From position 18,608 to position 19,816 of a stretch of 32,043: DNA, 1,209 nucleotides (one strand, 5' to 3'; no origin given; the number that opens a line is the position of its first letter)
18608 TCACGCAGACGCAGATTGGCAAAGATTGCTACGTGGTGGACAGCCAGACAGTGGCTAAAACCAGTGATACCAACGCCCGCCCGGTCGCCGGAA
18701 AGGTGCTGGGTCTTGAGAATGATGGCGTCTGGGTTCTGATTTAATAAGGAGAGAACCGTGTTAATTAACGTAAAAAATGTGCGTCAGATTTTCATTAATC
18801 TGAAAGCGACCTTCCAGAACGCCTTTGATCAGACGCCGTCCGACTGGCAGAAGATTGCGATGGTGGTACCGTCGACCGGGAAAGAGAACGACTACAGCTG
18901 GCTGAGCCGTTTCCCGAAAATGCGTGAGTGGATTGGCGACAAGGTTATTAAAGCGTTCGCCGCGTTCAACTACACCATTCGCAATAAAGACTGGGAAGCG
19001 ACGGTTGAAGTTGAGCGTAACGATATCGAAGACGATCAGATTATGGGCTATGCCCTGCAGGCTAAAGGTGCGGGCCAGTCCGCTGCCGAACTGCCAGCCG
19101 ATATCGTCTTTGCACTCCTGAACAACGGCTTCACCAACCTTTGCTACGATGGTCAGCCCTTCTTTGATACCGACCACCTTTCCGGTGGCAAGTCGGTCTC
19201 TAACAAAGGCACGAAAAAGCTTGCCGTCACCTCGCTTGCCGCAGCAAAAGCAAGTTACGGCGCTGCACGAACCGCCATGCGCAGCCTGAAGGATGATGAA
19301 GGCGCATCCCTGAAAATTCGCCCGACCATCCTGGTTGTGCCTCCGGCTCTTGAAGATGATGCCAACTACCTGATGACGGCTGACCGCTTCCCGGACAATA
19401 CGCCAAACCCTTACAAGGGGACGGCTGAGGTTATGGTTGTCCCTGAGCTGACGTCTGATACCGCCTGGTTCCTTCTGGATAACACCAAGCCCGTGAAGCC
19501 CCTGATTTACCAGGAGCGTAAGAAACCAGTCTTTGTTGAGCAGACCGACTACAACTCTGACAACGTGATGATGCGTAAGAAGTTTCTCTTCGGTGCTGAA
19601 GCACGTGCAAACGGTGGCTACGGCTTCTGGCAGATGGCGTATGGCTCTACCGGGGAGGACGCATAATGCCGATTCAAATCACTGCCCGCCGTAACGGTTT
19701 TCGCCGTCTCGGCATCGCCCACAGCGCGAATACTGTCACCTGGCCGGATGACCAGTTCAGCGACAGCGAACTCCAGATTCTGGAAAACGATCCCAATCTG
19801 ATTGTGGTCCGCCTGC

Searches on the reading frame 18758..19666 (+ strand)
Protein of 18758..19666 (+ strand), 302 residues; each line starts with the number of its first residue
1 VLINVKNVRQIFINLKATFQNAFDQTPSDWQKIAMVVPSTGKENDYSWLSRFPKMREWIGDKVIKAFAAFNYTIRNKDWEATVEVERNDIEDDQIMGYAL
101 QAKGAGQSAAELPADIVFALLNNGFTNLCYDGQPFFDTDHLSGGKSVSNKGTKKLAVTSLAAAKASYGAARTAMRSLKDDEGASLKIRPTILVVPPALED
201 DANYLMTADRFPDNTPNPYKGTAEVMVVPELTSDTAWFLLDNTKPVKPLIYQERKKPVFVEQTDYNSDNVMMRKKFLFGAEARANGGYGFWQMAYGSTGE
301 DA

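Call 11: find_related_loci(query=window:18758-19666:+, collection=genome_contigs, flank=10000)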
Query window:18758-19666:+ (302 aa) in genome_contigs; peptide patterns used: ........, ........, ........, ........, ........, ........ (x = any residue, [..] = any of these).
272 stretches matched a pattern; 246 encode a relative of the query (tblastn E <= 1e-3); the best 80 are kept; 80 distinct loci.
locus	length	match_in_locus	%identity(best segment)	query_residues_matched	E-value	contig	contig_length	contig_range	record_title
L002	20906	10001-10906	89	1-302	0e+0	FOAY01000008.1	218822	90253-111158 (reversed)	Kosakonia sacchari strain SP1 genome assembly, contig: Ga0060208_108, whole genome shotgun sequence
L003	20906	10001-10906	90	1-302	0e+0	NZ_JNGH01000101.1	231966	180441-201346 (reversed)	Trabulsiella odontotermitis strain 01 SAMPLE01_CONTIG_121, whole genome shotgun sequence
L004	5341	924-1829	83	1-302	5e-172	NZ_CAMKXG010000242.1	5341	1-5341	MAG: Lonsdalea britannica isolate SRR10810039_bin.7_metawrap_v1.3.0_MAG ERZ12407363_1890, whole genome shotgun sequence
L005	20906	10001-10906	83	1-302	4e-169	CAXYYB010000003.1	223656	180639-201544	MAG: uncultured Symbiopectobacterium sp. isolate ERR13599001_binner13_Refined_6 genome assembly, contig: ERZ24875814.4,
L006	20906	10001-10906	82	1-302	3e-167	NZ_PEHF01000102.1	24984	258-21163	Candidatus Symbiopectobacterium sp. 'North America' n58_c_3.6, whole genome shotgun sequence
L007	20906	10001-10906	80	1-302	2e-165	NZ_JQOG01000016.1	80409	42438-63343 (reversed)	Pectobacterium odoriferum strain NCPPB 3839 contig_16, whole genome shotgun sequence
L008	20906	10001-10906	81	1-302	1e-164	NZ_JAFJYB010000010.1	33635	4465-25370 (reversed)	Candidatus Symbiopectobacterium endolongispinus isolate SYM 15, whole genome shotgun sequence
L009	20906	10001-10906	81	1-302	3e-159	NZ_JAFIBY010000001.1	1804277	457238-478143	Serratia sp. PL17 Ga0418748_01, whole genome shotgun sequence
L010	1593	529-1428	78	1-300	1e-170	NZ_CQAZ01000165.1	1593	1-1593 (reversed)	Yersinia pekkanenii strain A125KOH2, whole genome shotgun sequence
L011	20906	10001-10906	71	1-302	5e-151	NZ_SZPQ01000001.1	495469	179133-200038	Martelella alba strain BGMRC 2031 Scaffold1_1, whole genome shotgun sequence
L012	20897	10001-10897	68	1-299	5e-139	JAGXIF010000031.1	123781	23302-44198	MAG: Halothiobacillus sp. isolate LH_M8 k141_798083, whole genome shotgun sequence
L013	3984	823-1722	64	1-300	4e-133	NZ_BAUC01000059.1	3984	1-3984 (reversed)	Edwardsiella hoshinae NBRC 105699 = ATCC 33379 strain NBRC 105699, whole genome shotgun sequence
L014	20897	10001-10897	61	1-299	1e-123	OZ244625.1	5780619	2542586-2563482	MAG: Bryobacterales bacterium isolate 977db337-f3f5-4b10-816d-e0f1db46c981 genome assembly, chromosome: 1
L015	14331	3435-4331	61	1-299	1e-122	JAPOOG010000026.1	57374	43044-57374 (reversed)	MAG: Bryobacterales bacterium isolate APA_bin_29 c_000000570459, whole genome shotgun sequence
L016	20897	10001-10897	61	1-299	5e-122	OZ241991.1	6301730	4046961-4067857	MAG: Bryobacterales bacterium isolate be22c93e-b65f-4d75-a14f-d13794267050 genome assembly, chromosome: 1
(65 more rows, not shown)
